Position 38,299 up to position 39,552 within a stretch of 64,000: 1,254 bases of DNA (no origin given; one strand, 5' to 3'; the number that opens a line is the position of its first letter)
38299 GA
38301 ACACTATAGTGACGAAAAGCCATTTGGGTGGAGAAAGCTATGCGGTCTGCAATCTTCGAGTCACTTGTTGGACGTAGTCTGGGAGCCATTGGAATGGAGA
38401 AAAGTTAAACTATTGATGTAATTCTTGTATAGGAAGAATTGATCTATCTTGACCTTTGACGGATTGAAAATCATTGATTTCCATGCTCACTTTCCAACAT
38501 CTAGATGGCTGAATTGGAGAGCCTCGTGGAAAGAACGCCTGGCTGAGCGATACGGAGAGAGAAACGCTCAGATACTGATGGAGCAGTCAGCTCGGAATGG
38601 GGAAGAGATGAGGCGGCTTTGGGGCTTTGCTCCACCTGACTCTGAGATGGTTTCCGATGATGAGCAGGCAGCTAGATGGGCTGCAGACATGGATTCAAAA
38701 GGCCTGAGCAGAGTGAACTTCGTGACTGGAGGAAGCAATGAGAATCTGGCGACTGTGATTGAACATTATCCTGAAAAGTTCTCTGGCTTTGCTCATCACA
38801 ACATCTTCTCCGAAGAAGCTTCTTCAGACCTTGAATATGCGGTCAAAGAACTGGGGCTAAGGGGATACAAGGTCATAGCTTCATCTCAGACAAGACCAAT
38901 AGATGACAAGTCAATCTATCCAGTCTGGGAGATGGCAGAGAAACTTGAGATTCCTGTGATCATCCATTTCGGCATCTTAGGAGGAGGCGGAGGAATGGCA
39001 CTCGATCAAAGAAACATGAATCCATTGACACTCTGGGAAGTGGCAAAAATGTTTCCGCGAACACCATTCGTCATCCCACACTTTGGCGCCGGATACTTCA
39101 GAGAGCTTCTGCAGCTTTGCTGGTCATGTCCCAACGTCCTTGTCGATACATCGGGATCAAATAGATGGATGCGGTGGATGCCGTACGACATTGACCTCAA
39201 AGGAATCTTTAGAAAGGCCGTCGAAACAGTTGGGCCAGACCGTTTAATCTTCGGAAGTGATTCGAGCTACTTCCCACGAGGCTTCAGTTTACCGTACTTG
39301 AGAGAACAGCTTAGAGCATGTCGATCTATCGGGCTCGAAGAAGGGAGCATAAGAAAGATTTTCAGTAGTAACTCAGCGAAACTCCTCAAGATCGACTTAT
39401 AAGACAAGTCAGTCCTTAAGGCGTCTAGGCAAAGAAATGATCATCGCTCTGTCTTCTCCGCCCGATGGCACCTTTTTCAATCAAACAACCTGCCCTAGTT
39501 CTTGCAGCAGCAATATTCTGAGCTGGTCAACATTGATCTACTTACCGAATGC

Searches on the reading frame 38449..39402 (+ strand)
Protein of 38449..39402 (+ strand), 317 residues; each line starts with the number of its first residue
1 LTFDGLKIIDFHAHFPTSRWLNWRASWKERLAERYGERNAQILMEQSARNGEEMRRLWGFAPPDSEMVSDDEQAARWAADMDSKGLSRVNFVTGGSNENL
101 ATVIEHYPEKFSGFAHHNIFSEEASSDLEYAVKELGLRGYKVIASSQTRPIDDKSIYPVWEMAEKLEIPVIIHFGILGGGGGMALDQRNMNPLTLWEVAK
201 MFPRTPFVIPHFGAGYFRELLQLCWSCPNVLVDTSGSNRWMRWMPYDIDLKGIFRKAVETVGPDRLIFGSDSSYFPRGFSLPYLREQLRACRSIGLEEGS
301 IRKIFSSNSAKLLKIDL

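Call 3: search_protein_families(library=ncbifam, proteins=[window:38449-39402:+])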
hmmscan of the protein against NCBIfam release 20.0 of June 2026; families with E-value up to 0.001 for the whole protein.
window:38449-39402:+ (317 aa): 0 families

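Call 4: search_protein_families(library=pfam, proteins=[window:38449-39402:+])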
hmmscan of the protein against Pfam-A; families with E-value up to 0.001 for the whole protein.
window:38449-39402:+ (317 aa): 1 family
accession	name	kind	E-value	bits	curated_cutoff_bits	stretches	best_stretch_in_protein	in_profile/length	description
PF04909.20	Amidohydro_2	-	1.1e-36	127.6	26.4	1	9-314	1-288/289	Amidohydrolase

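Call 20: search_solved_structures(query=window:38449-39402:+, max_evalue=0.01, show_alignments=1)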
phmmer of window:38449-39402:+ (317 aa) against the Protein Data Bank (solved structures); distinct sequences matched with E-value up to 0.01: 13.
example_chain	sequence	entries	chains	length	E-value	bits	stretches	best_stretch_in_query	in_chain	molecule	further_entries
3irs_A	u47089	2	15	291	7e-08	35.3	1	36-271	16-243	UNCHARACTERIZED PROTEIN BB4693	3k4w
3nur_A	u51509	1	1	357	9.4e-07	31.6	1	96-174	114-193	Amidohydrolase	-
4qs5_A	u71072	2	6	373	9e-05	25.1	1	92-173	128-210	Ligw2 Decarboxylase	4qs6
4inf_A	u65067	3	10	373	0.00011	24.8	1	92-173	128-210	METAL-DEPENDENT HYDROLASE | 5-Carboxyvanillate Decarboxylase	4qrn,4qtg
4igm_A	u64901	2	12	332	0.00027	23.5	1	97-181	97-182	2-amino-3-carboxymuconate-6-semialdehyde decarboxylase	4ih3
4ign_A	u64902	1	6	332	0.00027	23.5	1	97-181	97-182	2-amino-3-carboxymuconate-6-semialdehyde decarboxylase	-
4ofc_A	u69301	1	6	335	0.00028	23.5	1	97-181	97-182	2-amino-3-carboxymuconate-6-semialdehyde decarboxylase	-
2wm1_A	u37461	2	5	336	0.00028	23.5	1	97-181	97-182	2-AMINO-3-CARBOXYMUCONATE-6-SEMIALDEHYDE DECARBOXYLASE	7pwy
3s4t_A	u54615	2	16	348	0.00073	22.1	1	87-173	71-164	Amidohydrolase 2 | Gamma-resorcylate decarboxylase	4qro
3cjp_A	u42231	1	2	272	0.0012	21.4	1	92-236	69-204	Predicted amidohydrolase, dihydroorotase family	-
6dwv_B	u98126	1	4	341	0.0046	19.5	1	95-214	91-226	4-oxalomesaconate hydratase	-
6dxq_A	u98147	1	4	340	0.0048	19.4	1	95-214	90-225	4-oxalomesaconate hydratase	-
6dxs_A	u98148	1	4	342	0.0053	19.3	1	95-214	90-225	4-oxalomesaconate hydratase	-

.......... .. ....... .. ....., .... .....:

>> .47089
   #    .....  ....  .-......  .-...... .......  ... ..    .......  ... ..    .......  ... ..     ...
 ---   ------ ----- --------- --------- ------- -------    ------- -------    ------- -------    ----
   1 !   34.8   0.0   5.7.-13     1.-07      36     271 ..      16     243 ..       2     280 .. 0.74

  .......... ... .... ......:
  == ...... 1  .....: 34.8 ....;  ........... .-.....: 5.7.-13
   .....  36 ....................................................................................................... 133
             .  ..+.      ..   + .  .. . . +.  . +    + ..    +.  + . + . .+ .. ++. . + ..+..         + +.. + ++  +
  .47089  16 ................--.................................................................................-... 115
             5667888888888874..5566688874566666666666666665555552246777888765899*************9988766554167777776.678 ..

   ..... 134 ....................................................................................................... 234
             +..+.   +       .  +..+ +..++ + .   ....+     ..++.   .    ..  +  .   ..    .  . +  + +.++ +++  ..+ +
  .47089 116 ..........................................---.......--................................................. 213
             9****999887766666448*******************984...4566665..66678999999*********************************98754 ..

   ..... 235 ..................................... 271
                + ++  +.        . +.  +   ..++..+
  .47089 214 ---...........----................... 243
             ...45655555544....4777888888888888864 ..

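Call 27: find_related_loci(query=window:38449-39402:+, collection=genome_contigs, flank=7000)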
Query window:38449-39402:+ (317 aa) in genome_contigs; peptide patterns used: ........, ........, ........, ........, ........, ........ (x = any residue, [..] = any of these).
225 stretches matched a pattern; 83 encode a relative of the query (tblastn E <= 1e-3); the best 80 are kept; 80 distinct loci.
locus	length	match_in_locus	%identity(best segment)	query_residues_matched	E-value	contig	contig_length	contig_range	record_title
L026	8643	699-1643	79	3-317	1e-175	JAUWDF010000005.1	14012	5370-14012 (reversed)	MAG: Candidatus Bathyarchaeota archaeon isolate CSMAG_2157 CSMAG_2157_k141_1593083_length_14012_cov_6.0000, whole genome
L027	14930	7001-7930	69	1-310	5e-149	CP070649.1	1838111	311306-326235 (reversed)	MAG: Candidatus Bathyarchaeota archaeon isolate bin87 chromosome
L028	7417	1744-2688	63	1-316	5e-137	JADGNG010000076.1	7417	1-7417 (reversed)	Candidatus Bathyarchaeota archaeon isolate Chersky_747 k127_12925032, whole genome shotgun sequence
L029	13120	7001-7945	62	1-316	3e-136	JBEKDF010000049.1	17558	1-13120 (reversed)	MAG: Candidatus Bathyarchaeia archaeon isolate SPRUCE 177 SPRUCE_177_49, whole genome shotgun sequence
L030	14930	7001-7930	63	5-315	2e-134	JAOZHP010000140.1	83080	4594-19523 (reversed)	MAG: Candidatus Bathyarchaeota archaeon isolate QDN_4 k147_1106514, whole genome shotgun sequence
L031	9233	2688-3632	62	1-315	5e-132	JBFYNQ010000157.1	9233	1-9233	MAG: Candidatus Bathyarchaeota archaeon isolate PPR_0093 k121_3396066, whole genome shotgun sequence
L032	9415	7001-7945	61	1-316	2e-131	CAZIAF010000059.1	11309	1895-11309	MAG TPA_asm: uncultured Candidatus Bathyarchaeia archaeon isolate ERP119294_co4_423 genome assembly, contig: NODE_5964_l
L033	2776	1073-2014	61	1-315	5e-136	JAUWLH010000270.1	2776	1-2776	MAG: Candidatus Bathyarchaeota archaeon isolate CSMAG_2367 CSMAG_2367_k141_217596_length_2776_cov_2.8307, whole genome s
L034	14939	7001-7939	60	1-315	6e-128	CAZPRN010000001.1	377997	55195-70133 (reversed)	MAG TPA_asm: uncultured Candidatus Bathyarchaeia archaeon isolate SRP167671_co1_179 genome assembly, contig: NODE_6_leng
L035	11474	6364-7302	60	1-315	1e-127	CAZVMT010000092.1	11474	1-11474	MAG TPA_asm: uncultured Candidatus Bathyarchaeia archaeon isolate binchicken_co262_317 genome assembly, contig: NODE_641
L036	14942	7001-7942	60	1-315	3e-127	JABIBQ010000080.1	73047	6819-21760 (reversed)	MAG: Candidatus Bathyarchaeota archaeon isolate SI048_bin30 k141_9150, whole genome shotgun sequence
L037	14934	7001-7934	60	5-316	4e-110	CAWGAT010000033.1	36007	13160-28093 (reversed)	MAG: Candidatus Bathyarchaeota archaeon isolate MFD04408.bin.2.76 genome assembly, contig: contig_45644, whole genome sh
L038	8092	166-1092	53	6-317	9e-105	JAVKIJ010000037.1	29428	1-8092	MAG: Candidatus Fervidifonticultor quintus isolate JZ-2_201803_bins_44 JZ-2_201803_bins_44_scaffold_37, whole genome sho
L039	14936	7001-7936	51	1-315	3e-102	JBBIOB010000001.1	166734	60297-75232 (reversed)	MAG: Armatimonadota bacterium isolate ESF170215_bin_27 NODE_69_length_166734_cov_3.53447, whole genome shotgun sequence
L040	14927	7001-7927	50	6-317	4e-100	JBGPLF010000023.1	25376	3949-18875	MAG: bacterium isolate OBJ_0618_7090110_269 k141_11908750_length_25376_cov_10.0000, whole genome shotgun sequence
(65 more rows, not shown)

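Call 65: find_homologous_proteins(query=window:38449-39402:+)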
Query window:38449-39402:+ (317 aa): 952 proteins with E <= 0.001 among 3311 candidates; the best 120 are listed.
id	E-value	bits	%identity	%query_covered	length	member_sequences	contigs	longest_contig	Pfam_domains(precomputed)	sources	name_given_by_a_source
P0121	1.1e-199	681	90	100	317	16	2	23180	PF04909.21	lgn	-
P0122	6.9e-196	668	88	100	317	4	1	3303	PF04909.21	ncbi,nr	ncbi:MAG: amidohydrolase family protein [Candidatus Bathyarchaeota archaeon]|nr:amidohydrolase famil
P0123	1.1e-179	615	80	100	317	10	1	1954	PF04909.21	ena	-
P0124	2.5e-176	604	78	100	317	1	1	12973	PF04909.21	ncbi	-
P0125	2.5e-175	600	78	100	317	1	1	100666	PF04909.21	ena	-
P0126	3.5e-175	600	78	100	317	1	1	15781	PF04909.21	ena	-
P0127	5.0e-175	599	78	99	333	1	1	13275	PF04909.21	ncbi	-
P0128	5.2e-175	599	78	99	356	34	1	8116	PF04909.21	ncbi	-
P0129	1.2e-174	598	78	100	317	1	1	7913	PF04909.21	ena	-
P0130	1.8e-174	598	78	100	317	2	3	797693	PF04909.21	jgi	jgi:hypothetical protein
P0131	3.5e-174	597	77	100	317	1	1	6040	PF04909.21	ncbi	-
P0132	3.6e-173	593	77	100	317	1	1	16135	PF04909.21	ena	-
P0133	1.3e-172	592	77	100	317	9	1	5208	PF04909.21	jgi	jgi:predicted TIM-barrel fold metal-dependent hydrolase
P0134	1.5e-171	588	77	99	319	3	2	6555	PF04909.21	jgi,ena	-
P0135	1.5e-170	585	77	100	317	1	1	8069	PF04909.21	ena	-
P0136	3.9e-170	583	76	100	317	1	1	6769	PF04909.21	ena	-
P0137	1.4e-169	582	75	100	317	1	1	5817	PF04909.21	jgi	-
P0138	6.4e-169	579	76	99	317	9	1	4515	PF04909.21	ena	-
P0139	8.1e-169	579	75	100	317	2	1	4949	PF04909.21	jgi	jgi:hypothetical protein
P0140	1.0e-168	579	76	99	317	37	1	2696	PF04909.21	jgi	jgi:predicted TIM-barrel fold metal-dependent hydrolase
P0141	1.1e-168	579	75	100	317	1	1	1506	PF04909.21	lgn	-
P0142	4.1e-168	577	75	100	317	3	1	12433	PF04909.21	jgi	-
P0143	2.0e-167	575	75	100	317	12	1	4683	PF04909.21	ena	-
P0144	3.0e-167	574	74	100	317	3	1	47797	PF04909.21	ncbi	-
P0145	2.0e-166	571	74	100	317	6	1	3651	PF04909.21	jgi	-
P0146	8.0e-166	569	73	100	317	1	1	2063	PF04909.21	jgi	jgi:predicted TIM-barrel fold metal-dependent hydrolase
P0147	8.8e-166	569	75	99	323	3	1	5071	PF04909.21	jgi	-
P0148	9.3e-166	569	73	99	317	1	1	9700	PF04909.21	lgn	-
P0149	9.6e-166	569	74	99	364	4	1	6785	PF04909.21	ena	-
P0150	3.0e-165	567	73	100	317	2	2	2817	PF04909.21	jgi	jgi:predicted TIM-barrel fold metal-dependent hydrolase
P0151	1.4e-164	565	73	99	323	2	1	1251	PF04909.21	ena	-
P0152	3.7e-164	564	72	99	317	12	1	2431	PF04909.21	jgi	jgi:predicted TIM-barrel fold metal-dependent hydrolase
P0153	4.9e-163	560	72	100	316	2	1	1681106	PF04909.21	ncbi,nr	ncbi:MAG: amidohydrolase [Candidatus Bathyarchaeota archaeon]|nr:MAG: amidohydrolase [Candidatus Bat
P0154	1.2e-162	559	72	99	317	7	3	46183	PF04909.21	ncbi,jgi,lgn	jgi:predicted TIM-barrel fold metal-dependent hydrolase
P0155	1.5e-162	559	73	100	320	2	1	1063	PF04909.21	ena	-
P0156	3.3e-162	557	72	100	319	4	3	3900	PF04909.21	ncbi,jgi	ncbi:MAG: amidohydrolase family protein [Candidatus Bathyarchaeota archaeon]|jgi:predicted TIM-barre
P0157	7.6e-162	556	71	99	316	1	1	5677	PF04909.21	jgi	jgi:predicted TIM-barrel fold metal-dependent hydrolase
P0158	1.0e-161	556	72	100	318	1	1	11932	PF04909.21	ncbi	-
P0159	2.9e-161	554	71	99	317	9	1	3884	PF04909.21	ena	-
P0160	4.3e-160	550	70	100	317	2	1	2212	PF04909.21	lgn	-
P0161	4.6e-160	550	72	98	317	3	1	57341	PF04909.21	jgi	-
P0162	5.3e-160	550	71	100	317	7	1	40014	PF04909.21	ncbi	ncbi:MAG: amidohydrolase family protein [Candidatus Bathyarchaeota archaeon]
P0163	8.8e-160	549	70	100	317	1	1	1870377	PF04909.21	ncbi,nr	ncbi:MAG: amidohydrolase [Candidatus Bathyarchaeota archaeon]|nr:MAG: amidohydrolase [Candidatus Bat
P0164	1.2e-158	546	70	99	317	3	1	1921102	PF04909.21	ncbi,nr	ncbi:MAG: amidohydrolase family protein [Candidatus Bathyarchaeota archaeon]|nr:MAG: amidohydrolase 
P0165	1.2e-158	546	71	100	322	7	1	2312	PF04909.21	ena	-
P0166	1.4e-158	545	69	100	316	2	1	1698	PF04909.21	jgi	jgi:hypothetical protein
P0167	5.7e-158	543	70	100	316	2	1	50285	PF04909.21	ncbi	-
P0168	1.4e-157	542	68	99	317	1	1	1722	PF04909.21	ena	-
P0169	4.4e-157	541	71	99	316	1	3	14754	PF04909.21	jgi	-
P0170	5.4e-157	540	72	100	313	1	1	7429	PF04909.21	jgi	-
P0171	1.1e-156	539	71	100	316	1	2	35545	PF04909.21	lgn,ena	-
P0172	1.9e-156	538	70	100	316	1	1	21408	PF04909.21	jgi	-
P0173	2.0e-156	538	70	100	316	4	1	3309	PF04909.21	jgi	-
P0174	1.4e-155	536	71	100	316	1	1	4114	PF04909.21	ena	-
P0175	2.1e-155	535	70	100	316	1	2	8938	PF04909.21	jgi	-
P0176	2.7e-155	535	78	91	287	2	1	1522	PF04909.21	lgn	-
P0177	4.2e-155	534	70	100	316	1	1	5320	PF04909.21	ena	-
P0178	1.4e-154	532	69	100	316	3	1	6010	PF04909.21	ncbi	-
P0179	1.2e-153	529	74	91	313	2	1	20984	PF04909.21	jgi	-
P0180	4.6e-153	527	69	100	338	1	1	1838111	PF04909.21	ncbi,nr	ncbi:MAG: amidohydrolase [Candidatus Bathyarchaeota archaeon]|nr:MAG: amidohydrolase [Candidatus Bat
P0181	9.7e-153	526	69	100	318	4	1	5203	PF04909.21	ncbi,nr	ncbi:MAG: amidohydrolase family protein [Candidatus Bathyarchaeota archaeon]|nr:amidohydrolase famil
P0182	2.7e-152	525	68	100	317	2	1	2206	PF04909.21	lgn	-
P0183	2.6e-150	518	70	100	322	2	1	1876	PF04909.21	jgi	jgi:predicted TIM-barrel fold metal-dependent hydrolase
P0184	1.2e-149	516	69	99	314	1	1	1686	PF04909.21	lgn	-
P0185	1.4e-149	516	69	100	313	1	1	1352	PF04909.21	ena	-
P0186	4.3e-148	511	66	100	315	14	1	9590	PF04909.21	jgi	-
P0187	5.6e-148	511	67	100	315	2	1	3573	PF04909.21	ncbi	-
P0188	6.4e-148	510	67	100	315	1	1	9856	PF04909.21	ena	-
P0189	9.4e-148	510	80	83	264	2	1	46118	PF04909.21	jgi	-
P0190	2.0e-147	509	68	99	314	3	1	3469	PF04909.21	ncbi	-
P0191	1.4e-146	506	66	100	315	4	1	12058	PF04909.21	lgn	-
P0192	1.9e-146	506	70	90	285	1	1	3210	PF04909.21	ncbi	ncbi:MAG: amidohydrolase family protein, partial [Candidatus Hodarchaeota archaeon]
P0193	2.9e-146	505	67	98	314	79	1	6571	PF04909.21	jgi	jgi:predicted TIM-barrel fold metal-dependent hydrolase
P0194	7.9e-146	504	64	100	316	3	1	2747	PF04909.21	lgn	-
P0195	1.1e-145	503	65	99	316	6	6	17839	PF04909.21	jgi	-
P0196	2.7e-145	502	66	100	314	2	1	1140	PF04909.21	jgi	jgi:predicted TIM-barrel fold metal-dependent hydrolase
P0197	4.3e-145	501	66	100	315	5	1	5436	PF04909.21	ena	-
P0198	1.1e-144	500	66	100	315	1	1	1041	PF04909.21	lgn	-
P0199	1.7e-144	499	66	98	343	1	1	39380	PF04909.21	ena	-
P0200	3.2e-144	498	65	99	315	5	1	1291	PF04909.21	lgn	-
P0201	4.4e-144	498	64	100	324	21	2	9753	PF04909.21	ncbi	-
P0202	9.4e-144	497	63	100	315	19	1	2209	PF04909.21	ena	-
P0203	1.3e-143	496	65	98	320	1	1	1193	PF04909.21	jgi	-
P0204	3.3e-143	495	64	99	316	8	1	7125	PF04909.21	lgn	-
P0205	7.2e-143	494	65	100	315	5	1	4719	PF04909.21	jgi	jgi:predicted TIM-barrel fold metal-dependent hydrolase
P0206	2.4e-141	489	64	100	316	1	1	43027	PF04909.21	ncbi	-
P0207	2.5e-141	489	64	100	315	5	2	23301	PF04909.21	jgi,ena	-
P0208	2.9e-141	489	65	100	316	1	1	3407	PF04909.21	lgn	-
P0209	6.3e-141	487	64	99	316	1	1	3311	PF04909.21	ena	-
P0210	8.5e-141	487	63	100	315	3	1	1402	PF04909.21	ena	-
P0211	4.1e-140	485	65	99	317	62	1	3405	PF04909.21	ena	-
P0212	4.1e-140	485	62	99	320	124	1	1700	PF04909.21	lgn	-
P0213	5.6e-140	484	65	99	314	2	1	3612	PF04909.21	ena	-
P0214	5.8e-140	484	63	99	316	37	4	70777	PF04909.21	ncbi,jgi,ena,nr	ncbi:amidohydrolase family protein [Candidatus Bathyarchaeota archaeon]|jgi:predicted TIM-barrel fol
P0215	1.1e-139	483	64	99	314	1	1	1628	PF04909.21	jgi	-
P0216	1.6e-139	483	63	99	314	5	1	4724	PF04909.21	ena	-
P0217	3.7e-139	482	63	99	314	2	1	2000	PF04909.21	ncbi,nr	ncbi:amidohydrolase [Candidatus Bathyarchaeota archaeon]|nr:amidohydrolase [Candidatus Bathyarchaeot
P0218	3.8e-139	482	65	98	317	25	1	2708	PF04909.21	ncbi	-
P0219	5.4e-139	481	63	98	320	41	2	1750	PF04909.21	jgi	jgi:predicted TIM-barrel fold metal-dependent hydrolase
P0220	7.8e-139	481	79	82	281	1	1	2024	PF04909.21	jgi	jgi:predicted TIM-barrel fold metal-dependent hydrolase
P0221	8.4e-139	480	64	99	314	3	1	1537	PF04909.21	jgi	jgi:predicted TIM-barrel fold metal-dependent hydrolase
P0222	1.1e-138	480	63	99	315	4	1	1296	PF04909.21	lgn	-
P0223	3.0e-138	479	63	99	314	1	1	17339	PF04909.21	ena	-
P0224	5.1e-138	478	62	99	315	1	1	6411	PF04909.21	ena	-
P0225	8.3e-138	477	63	97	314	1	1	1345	PF04909.21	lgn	-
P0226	1.6e-137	476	69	90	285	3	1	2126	PF04909.21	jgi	-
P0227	1.8e-137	476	62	100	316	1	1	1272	PF04909.21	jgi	jgi:predicted TIM-barrel fold metal-dependent hydrolase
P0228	1.8e-137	476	63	100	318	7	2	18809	PF04909.21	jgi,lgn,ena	-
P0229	2.2e-137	476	63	99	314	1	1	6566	PF04909.21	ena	-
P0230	2.3e-137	476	61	99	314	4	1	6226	PF04909.21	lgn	-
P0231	3.7e-137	475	62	99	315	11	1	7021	PF04909.21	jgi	-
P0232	1.3e-136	473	63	98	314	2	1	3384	PF04909.21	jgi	-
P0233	5.2e-136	471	62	99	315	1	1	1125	PF04909.21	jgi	jgi:predicted TIM-barrel fold metal-dependent hydrolase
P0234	9.9e-136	470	62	97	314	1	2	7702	PF04909.21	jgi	jgi:predicted TIM-barrel fold metal-dependent hydrolase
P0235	1.5e-135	470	62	99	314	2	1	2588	PF04909.21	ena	-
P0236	1.7e-135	470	62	100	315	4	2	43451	PF04909.21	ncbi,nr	ncbi:amidohydrolase [Candidatus Bathyarchaeota archaeon]|nr:amidohydrolase [Candidatus Bathyarchaeot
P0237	1.7e-135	470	62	99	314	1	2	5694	PF04909.21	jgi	-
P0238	2.0e-135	469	61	100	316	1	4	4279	PF04909.21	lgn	-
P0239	2.7e-135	469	61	98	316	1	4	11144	PF04909.21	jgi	-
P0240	3.2e-135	469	61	100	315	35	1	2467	PF04909.21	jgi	-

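Call 76: predict_structure(alignment_id=A3)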
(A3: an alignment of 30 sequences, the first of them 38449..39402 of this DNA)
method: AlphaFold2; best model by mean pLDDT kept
length: 317 residues; sequences in the alignment: 30
mean_pLDDT: 84.1   pTM: 0.85
mean pLDDT of the five models: 84.1, 83.0, 81.2, 81.0, 79.7
residues with pLDDT >= 90: 133; 70-90: 142; 50-70: 31; < 50: 11
segments of 3 or more residues with pLDDT < 50: 2-6, 178-181
pLDDT, mean of each block of 10 residues (from residue 1): 50 76 73 87 84 83 78 90 86 88 93 92 97 96 88 96 96 67 75 95 93 78 95 73 80 92 80 58 89 94 86 80
secondary structure, 60 per line:
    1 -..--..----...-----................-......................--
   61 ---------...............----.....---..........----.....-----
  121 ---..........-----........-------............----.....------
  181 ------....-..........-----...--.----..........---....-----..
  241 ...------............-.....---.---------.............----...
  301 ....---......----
elements in order: E12-14 H20-35 H37-58 H70-84 E89-93 H97-106 E111-115 H124-133 E139-143 H154-165 E170-174 H187-190 H192-201 E207-209 H217-226 E230-233 H239-243 H250-261 H281-293 H298-304 H308-313

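Call 81: fold_search(model_id=the predicted structure, library=pdb)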
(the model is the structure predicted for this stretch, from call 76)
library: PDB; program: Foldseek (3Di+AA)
matches with E <= 10: 1633; with E <= 0.001: 148
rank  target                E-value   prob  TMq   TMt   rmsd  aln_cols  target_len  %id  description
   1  3irs_A                1.1e-09  1.00  0.58  0.64   6.0       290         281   21  CRYSTAL STRUCTURE OF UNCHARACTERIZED TIM-BARREL PROTEIN BB4693 FROM Bordetella bronchiseptica (released 2009-09-01)
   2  4l6d_A                2.2e-09  1.00  0.51  0.48   5.9       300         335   17  Crystal structure of 5-carboxyvanillate decarboxylase from Sphingomonas paucimobilis complexed with vanillic acid (released 2013-11-13)
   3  3nur                  2.3e-09  1.00  0.53  0.55   7.4       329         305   18  Crystal structure of a putative amidohydrolase from Staphylococcus aureus (released 2011-07-13)
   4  4inf_A                3.7e-09  1.00  0.55  0.51   7.3       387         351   17  Crystal structure of amidohydrolase saro_0799 (target efi-505250) from novosphingobium aromaticivorans dsm 12444 with  (released 2013-01-16)
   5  4inf_B                4.1e-09  1.00  0.58  0.53   6.9       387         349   17  Crystal structure of amidohydrolase saro_0799 (target efi-505250) from novosphingobium aromaticivorans dsm 12444 with  (released 2013-01-16)
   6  2dvt_A                4.8e-09  1.00  0.51  0.50   7.7       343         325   16  Crystal Structure of 2,6-Dihydroxybenzoate Decarboxylase from Rhizobium (released 2006-09-19)
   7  4qro_D                5.4e-09  1.00  0.53  0.52   7.0       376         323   15  CRYSTAL STRUCTURE of DIHYDROXYBENZOIC ACID DECARBBOXYLASE BPRO_2061 (TARGET EFI-500288) FROM POLAROMONAS SP. JS666 WIT (released 2014-08-06)
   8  4qs5_C                6.1e-09  1.00  0.54  0.49   8.1       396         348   16  CRYSTAL STRUCTURE of 5-CARBOXYVANILLATE DECARBOXYLASE LIGW2 FROM NOVOSPHINGOBIUM AROMATICIVORANS DSM 12444 (TARGET EFI (released 2014-08-06)
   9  4qro_E                7.6e-09  1.00  0.51  0.50   6.4       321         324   18  CRYSTAL STRUCTURE of DIHYDROXYBENZOIC ACID DECARBBOXYLASE BPRO_2061 (TARGET EFI-500288) FROM POLAROMONAS SP. JS666 WIT (released 2014-08-06)
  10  2dvt_D                1.1e-08  1.00  0.50  0.50   6.6       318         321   16  Crystal Structure of 2,6-Dihydroxybenzoate Decarboxylase from Rhizobium (released 2006-09-19)
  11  4inf_C                1.1e-08  1.00  0.56  0.52   7.0       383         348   17  Crystal structure of amidohydrolase saro_0799 (target efi-505250) from novosphingobium aromaticivorans dsm 12444 with  (released 2013-01-16)
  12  2dvt_B                1.2e-08  1.00  0.52  0.51   7.1       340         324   17  Crystal Structure of 2,6-Dihydroxybenzoate Decarboxylase from Rhizobium (released 2006-09-19)
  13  3s4t_C                1.2e-08  1.00  0.51  0.50   7.5       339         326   19  Crystal structure of putative amidohydrolase-2 (EFI-target 500288)from Polaromonas sp. JS666 (released 2011-08-24)
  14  2dvu_C                1.5e-08  1.00  0.50  0.49   6.9       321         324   16  Crystal Structure of 2,6-Dihydroxybenzoate Decarboxylase Complexed with 2,6-Dihydroxybenzoate (released 2006-09-19)
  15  4qro_G                1.5e-08  1.00  0.51  0.50   6.6       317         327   19  CRYSTAL STRUCTURE of DIHYDROXYBENZOIC ACID DECARBBOXYLASE BPRO_2061 (TARGET EFI-500288) FROM POLAROMONAS SP. JS666 WIT (released 2014-08-06)
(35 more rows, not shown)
